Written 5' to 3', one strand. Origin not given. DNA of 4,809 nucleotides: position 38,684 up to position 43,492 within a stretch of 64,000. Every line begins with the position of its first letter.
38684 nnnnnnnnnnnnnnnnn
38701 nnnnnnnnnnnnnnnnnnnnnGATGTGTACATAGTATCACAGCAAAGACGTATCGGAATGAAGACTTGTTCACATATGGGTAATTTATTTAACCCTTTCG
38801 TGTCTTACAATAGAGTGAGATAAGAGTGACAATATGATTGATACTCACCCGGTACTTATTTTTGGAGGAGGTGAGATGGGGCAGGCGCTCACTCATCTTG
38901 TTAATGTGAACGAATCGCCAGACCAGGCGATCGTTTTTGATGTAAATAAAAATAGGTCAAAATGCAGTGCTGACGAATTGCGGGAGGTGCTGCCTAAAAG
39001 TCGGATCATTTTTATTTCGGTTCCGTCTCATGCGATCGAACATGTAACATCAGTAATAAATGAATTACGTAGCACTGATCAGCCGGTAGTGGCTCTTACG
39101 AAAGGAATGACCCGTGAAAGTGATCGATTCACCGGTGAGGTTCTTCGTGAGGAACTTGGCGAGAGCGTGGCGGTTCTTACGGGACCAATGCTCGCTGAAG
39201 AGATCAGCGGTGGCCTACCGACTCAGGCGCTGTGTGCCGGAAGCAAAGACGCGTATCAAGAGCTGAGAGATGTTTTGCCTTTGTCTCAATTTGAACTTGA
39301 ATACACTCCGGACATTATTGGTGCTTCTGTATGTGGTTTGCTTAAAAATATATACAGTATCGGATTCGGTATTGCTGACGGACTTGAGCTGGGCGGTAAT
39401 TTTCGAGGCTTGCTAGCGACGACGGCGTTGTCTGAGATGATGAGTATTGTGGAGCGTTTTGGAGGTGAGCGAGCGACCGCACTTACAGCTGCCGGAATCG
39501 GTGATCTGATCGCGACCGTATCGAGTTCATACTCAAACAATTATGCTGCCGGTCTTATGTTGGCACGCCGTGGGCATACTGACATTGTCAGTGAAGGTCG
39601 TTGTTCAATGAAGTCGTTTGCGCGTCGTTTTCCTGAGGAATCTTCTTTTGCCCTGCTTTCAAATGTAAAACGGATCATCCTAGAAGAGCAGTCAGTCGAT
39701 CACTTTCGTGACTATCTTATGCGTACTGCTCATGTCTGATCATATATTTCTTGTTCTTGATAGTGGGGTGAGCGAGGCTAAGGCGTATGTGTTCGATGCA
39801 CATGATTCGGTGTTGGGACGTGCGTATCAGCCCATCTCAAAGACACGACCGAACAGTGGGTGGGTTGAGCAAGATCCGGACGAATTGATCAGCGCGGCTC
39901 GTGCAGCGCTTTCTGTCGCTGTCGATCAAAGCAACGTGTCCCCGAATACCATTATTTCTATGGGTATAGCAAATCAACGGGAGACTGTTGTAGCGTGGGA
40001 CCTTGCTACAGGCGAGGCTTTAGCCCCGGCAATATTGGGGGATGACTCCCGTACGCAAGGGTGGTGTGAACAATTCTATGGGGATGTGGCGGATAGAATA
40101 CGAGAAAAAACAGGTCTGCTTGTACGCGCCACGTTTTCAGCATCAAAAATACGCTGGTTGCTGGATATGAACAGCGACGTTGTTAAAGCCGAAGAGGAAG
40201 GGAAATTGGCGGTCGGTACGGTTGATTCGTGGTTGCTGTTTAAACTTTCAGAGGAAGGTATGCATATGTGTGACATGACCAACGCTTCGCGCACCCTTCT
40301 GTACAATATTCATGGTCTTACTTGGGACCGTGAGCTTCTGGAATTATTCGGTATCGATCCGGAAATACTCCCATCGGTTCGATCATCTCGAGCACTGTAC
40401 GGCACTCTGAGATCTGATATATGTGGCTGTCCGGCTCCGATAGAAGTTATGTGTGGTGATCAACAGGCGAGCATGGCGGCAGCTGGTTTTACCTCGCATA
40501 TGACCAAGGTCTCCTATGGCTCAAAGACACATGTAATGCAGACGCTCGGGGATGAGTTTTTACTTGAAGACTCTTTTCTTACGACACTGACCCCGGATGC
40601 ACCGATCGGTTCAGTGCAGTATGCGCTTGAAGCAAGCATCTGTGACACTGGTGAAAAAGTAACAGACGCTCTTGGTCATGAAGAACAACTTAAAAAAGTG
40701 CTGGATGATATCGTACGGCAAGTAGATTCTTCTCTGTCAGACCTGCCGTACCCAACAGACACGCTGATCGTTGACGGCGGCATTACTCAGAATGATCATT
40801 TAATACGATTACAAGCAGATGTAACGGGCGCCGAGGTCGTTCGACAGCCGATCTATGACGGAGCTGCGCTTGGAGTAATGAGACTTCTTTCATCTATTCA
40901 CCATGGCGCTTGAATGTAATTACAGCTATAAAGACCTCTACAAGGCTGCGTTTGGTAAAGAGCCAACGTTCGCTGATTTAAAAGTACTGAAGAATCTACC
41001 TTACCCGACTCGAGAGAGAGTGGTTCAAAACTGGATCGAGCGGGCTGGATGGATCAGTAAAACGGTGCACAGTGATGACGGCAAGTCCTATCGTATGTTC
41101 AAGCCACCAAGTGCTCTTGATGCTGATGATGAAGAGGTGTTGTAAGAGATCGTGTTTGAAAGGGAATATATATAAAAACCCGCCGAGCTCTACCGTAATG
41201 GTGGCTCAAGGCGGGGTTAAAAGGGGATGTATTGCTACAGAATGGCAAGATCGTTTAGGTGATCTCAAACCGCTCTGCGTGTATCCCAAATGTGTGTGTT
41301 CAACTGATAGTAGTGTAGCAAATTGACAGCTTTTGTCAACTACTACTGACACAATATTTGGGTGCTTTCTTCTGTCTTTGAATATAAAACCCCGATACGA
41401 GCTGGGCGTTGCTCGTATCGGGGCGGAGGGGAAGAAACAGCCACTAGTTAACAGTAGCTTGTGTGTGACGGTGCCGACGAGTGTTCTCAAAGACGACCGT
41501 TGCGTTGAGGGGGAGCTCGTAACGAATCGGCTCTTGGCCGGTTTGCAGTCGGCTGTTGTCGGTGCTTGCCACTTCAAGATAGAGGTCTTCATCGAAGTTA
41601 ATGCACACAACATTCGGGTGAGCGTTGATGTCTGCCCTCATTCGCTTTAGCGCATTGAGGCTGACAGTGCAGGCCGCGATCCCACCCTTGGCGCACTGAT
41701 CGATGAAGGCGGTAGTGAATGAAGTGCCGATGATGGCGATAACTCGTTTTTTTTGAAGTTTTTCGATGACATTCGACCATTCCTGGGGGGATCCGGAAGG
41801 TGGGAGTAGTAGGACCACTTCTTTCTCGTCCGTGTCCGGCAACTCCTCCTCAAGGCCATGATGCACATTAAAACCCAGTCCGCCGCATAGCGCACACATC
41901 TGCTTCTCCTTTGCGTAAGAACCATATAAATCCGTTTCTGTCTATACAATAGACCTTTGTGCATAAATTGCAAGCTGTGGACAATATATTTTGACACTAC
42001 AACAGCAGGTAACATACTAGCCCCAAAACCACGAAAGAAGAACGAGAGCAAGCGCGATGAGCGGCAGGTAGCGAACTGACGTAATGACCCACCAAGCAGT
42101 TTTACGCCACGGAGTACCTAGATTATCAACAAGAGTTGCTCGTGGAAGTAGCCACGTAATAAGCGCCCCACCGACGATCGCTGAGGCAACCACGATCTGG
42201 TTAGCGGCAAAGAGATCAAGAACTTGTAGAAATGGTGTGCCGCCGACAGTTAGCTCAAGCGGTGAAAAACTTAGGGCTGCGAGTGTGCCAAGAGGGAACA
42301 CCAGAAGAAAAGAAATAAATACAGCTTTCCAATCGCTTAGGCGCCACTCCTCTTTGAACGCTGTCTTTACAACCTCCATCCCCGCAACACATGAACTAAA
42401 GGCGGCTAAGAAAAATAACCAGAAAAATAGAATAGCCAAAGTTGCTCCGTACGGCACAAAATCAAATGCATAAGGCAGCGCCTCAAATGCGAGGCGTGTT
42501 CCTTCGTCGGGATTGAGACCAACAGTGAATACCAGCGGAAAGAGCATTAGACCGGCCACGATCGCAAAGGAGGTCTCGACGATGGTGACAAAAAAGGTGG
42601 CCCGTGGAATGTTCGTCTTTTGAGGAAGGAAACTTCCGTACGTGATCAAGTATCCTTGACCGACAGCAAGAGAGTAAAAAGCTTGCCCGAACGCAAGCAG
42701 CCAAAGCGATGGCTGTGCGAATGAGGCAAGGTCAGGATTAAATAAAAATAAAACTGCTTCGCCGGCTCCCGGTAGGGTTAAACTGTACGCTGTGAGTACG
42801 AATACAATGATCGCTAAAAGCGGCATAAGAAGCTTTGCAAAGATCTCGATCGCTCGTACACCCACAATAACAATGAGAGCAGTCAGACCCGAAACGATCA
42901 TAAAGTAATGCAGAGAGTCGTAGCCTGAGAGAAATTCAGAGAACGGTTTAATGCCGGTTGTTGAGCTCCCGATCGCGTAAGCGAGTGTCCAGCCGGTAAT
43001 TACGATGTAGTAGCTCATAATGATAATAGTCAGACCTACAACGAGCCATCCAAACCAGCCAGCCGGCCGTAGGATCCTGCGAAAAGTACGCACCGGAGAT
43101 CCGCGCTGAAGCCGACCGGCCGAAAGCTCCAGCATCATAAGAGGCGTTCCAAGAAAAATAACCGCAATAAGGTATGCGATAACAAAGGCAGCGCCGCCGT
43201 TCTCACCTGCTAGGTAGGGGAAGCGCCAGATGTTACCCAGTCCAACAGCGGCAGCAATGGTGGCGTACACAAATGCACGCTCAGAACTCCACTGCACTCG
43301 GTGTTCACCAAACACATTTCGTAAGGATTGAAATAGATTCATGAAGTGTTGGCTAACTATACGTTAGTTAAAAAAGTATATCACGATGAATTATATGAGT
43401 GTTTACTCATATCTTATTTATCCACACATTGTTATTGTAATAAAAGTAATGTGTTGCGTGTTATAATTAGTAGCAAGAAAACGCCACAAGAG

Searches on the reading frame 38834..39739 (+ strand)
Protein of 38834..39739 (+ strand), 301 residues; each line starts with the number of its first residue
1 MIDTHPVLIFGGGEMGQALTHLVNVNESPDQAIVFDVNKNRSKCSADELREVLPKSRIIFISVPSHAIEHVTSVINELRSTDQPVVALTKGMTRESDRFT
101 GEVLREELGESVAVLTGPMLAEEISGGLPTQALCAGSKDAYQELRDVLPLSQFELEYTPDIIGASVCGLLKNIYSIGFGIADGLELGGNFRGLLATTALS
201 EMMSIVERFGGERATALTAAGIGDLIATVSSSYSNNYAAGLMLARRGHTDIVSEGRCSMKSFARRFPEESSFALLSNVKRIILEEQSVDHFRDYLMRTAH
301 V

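Call 3: search_protein_families(library=pfam, proteins=[window:38834-39739:+], max_evalue=0.01)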
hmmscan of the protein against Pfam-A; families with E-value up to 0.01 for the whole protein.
window:38834-39739:+ (301 aa): 4 families
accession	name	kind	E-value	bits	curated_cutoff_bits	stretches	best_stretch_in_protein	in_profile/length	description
PF07479.19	NAD_Gly3P_dh_C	-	1.1e-26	94.1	25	1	160-289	1-138/142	NAD-dependent glycerol-3-phosphate dehydrogenase C-terminus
PF01210.29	NAD_Gly3P_dh_N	-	3.3e-19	69.9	23.1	1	46-137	60-153/158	NAD-dependent glycerol-3-phosphate dehydrogenase N-terminus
PF20618.3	GPD_NAD_C_bact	-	0.00017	22.5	27.6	1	220-250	1-31/66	Bacterial GPD, NAD-dependent C-terminal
PF03807.23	F420_oxidored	-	0.0069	17.4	21.6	0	8-86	3-89/94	NADP oxidoreductase coenzyme F420-dependent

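Call 4: search_protein_families(library=ncbifam, proteins=[window:38834-39739:+], max_evalue=0.01)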
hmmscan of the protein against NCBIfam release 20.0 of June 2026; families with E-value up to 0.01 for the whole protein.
window:38834-39739:+ (301 aa): 14 families
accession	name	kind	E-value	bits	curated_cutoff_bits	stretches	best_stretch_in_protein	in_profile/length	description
NF000942.0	PRK00094.1-4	subfamily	2e-46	158.8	257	1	39-297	56-326/334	NAD(P)H-dependent glycerol-3-phosphate dehydrogenase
NF011212.0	PRK14619.1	equivalog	3.9e-42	144.5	377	1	5-245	6-241/309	NAD(P)H-dependent glycerol-3-phosphate dehydrogenase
NF000940.0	PRK00094.1-2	subfamily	3.4e-40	138.5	202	1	45-248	59-265/330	NAD(P)H-dependent glycerol-3-phosphate dehydrogenase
NF000946.0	PRK00094.2-4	equivalog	1.2e-39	136.2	455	1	44-246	63-267/342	NAD(P)H-dependent glycerol-3-phosphate dehydrogenase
NF000941.0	PRK00094.1-3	equivalog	7.7e-37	127.3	423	1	40-250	56-271/336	NAD(P)H-dependent glycerol-3-phosphate dehydrogenase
NF000939.0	PRK00094.1-1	equivalog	1.3e-36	126.4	473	1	27-245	47-269/339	NAD(P)H-dependent glycerol-3-phosphate dehydrogenase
NF000944.0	PRK00094.2-2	equivalog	8.5e-34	117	603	1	45-245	80-281/371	NAD(P)H-dependent glycerol-3-phosphate dehydrogenase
NF009098.0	PRK12439.1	equivalog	2.6e-33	115.8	436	1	31-246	53-270/341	NAD(P)H-dependent glycerol-3-phosphate dehydrogenase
NF000943.0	PRK00094.2-1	equivalog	1.3e-31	110.4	400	1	7-250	3-240/296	NAD(P)H-dependent glycerol-3-phosphate dehydrogenase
NF011211.0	PRK14618.1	equivalog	1.6e-31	109.8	489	1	47-246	66-264/328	NAD(P)H-dependent glycerol-3-phosphate dehydrogenase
TIGR03376.1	glycerol3P_DH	equivalog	6.9e-27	94.5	285.5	1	47-249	74-283/342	glycerol-3-phosphate dehydrogenase (NAD(+))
NF011213.0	PRK14620.1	equivalog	4e-22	78.8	478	1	48-246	63-267/326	NAD(P)H-dependent glycerol-3-phosphate dehydrogenase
NF000947.0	PRK00094.2-5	equivalog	1.1e-19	71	251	1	57-243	75-267/323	NAD(P)H-dependent glycerol-3-phosphate dehydrogenase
NF000945.0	PRK00094.2-3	equivalog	4.5e-18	66.1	491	1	44-240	60-272/352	NAD(P)H-dependent glycerol-3-phosphate dehydrogenase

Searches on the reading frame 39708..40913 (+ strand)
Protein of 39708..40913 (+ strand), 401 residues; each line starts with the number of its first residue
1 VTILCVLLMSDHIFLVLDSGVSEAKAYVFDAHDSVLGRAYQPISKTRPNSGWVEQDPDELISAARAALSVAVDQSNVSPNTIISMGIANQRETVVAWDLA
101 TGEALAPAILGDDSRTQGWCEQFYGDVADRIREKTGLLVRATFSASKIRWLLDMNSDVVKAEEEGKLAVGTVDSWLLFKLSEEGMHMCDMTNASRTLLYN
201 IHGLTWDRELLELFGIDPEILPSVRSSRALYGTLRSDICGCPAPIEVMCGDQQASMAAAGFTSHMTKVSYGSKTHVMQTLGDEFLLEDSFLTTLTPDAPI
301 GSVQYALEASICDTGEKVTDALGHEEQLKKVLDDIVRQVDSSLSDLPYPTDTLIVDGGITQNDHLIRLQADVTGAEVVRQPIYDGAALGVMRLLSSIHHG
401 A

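Call 3: search_protein_families(library=pfam, proteins=[window:39708-40913:+], max_evalue=0.01)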
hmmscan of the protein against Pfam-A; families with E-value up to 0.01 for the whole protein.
window:39708-40913:+ (401 aa): 2 families
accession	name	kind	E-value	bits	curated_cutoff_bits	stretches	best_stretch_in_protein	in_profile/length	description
PF00370.27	FGGY_N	-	4.7e-54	184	28.8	1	14-254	2-241/245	FGGY family of carbohydrate kinases, N-terminal domain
PF02782.22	FGGY_C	-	8e-08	32.7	27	1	338-393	137-193/198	FGGY family of carbohydrate kinases, C-terminal domain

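Call 4: search_protein_families(library=ncbifam, proteins=[window:39708-40913:+], max_evalue=0.01)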
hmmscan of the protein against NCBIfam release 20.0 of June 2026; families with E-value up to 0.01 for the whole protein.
window:39708-40913:+ (401 aa): 12 families
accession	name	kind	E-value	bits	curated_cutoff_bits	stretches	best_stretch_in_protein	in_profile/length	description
TIGR01311.1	glycerol_kin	equivalog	1.7e-92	310.3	590.35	2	15-318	4-312/496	glycerol kinase GlpK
NF000756.0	PRK00047.1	subfamily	7.3e-86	288.4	498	2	12-318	5-314/502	glycerol kinase GlpK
TIGR01312.1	XylB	equivalog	1.7e-33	115.9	380.25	1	17-269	3-255/481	xylulokinase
NF011601.0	PRK15027.1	equivalog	2.6e-15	55.8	912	1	14-291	2-267/484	xylulokinase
TIGR01314.1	gntK_FGGY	equivalog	2.7e-15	55.9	648.55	1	16-230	4-211/505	gluconokinase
NF008187.0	PRK10939.1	equivalog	4.3e-14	52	528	1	11-261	3-252/521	autoinducer-2 kinase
TIGR02627.1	rhamnulo_kin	equivalog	5e-09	35.2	527.95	1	81-236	67-216/454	rhamnulokinase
NF007925.0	PRK10640.1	equivalog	5.1e-08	31.8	639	1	58-223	54-209/489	rhamnulokinase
TIGR01315.1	5C_CHO_kinase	subfamily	0.00023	20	408.7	1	15-87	3-75/541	FGGY family pentulose kinase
TIGR01234.1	L-ribulokinase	equivalog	0.0023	16.8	583.25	0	46-106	47-106/536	ribulokinase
TIGR02628.1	fuculo_kin_coli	equivalog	0.0031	16.5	470.9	1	145-268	134-256/465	L-fuculokinase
NF003154.0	PRK04123.1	equivalog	0.0072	15.1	428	0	43-98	45-100/554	ribulokinase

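Call 53: find_related_loci(query=A3, collection=metagenome_contigs, flank=6000)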
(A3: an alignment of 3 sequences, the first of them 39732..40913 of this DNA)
Query A3 (393 aa) in metagenome_contigs; peptide patterns used: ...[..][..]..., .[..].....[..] (x = any residue, [..] = any of these).
600 stretches matched a pattern (row limit reached: there are more); 459 encode a relative of the query (tblastn E <= 1e-3); the best 80 are kept; 80 distinct loci.
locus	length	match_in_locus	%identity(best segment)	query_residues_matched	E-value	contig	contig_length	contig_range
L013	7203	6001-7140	39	7-388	6e-89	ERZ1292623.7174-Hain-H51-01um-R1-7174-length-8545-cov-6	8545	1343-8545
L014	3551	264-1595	33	1-385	1e-66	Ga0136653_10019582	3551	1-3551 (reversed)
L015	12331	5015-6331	34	1-381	1e-65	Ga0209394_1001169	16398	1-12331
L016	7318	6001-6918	37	4-307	1e-64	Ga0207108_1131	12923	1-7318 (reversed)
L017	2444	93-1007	39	4-310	4e-65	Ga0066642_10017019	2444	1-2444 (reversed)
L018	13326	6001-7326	33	4-385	4e-64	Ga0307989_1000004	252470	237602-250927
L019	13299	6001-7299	31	7-381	1e-63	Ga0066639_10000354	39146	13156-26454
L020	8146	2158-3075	39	7-310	8e-64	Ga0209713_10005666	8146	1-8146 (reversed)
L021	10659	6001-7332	34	1-385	4e-63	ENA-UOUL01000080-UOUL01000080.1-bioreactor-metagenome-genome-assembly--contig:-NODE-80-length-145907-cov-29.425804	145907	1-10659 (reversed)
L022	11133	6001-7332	34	1-385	4e-63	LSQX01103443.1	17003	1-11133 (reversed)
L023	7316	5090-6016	38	4-310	6e-63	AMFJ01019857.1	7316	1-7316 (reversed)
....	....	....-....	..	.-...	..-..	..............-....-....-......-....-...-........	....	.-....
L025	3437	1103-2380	34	7-371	1e-62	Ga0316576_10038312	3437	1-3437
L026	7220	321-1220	36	7-307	3e-62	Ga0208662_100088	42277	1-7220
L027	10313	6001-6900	36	7-307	3e-62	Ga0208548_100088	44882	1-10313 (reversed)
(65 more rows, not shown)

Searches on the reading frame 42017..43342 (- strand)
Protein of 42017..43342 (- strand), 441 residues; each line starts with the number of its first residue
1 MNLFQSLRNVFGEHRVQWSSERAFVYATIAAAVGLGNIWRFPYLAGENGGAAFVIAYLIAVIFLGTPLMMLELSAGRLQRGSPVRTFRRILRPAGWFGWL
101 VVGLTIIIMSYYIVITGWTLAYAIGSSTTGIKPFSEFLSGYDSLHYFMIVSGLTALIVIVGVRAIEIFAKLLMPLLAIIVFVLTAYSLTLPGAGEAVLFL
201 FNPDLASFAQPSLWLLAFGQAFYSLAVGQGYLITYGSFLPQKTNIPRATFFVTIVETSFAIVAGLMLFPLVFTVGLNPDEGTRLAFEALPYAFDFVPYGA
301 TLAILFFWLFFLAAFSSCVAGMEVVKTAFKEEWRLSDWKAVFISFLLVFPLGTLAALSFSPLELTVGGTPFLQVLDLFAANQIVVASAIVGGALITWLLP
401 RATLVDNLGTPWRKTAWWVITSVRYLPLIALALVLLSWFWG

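Call 32: search_protein_families(library=pfam, proteins=[window:42017-43342:-], max_evalue=0.00001)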
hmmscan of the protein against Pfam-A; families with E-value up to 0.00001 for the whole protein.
window:42017-43342:- (441 aa): 1 family
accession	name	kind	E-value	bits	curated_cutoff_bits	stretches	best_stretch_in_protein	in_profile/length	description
PF00209.24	SNF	-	1.9e-57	195.6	27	2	148-436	185-479/524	Sodium:neurotransmitter symporter family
